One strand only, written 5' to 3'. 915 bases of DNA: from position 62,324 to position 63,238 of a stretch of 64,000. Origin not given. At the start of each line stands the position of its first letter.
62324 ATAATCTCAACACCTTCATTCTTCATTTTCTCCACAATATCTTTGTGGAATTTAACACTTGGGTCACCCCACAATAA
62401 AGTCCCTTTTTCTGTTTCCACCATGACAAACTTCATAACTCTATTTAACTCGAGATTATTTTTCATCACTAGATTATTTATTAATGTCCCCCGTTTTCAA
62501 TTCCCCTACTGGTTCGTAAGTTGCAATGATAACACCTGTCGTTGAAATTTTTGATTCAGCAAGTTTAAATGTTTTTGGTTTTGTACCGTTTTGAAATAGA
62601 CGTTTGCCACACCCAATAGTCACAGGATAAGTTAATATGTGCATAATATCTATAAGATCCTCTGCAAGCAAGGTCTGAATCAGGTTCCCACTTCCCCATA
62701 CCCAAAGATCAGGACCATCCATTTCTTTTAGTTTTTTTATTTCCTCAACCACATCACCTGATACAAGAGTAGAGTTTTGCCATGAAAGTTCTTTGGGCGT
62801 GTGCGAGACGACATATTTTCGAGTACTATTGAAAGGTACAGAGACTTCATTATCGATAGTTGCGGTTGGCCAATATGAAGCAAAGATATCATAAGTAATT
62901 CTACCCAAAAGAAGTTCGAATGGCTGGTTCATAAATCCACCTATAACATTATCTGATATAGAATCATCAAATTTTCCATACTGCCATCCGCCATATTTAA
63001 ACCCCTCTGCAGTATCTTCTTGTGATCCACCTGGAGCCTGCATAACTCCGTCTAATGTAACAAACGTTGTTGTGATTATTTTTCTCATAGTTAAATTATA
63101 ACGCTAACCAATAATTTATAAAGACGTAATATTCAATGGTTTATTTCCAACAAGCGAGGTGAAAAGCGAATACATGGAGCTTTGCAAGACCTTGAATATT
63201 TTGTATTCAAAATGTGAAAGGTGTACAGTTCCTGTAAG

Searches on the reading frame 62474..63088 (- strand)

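Call 47: search_protein_families(library=pfam, proteins=[window:62474-63088:-], max_evalue=0.00001)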
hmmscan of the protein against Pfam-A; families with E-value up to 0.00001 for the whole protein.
window:62474-63088:- (204 aa): 1 family
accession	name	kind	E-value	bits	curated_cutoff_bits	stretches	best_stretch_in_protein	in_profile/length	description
PF01872.23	RibD_C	-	3.1e-21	76.5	24.1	1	2-186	1-195/197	RibD C-terminal domain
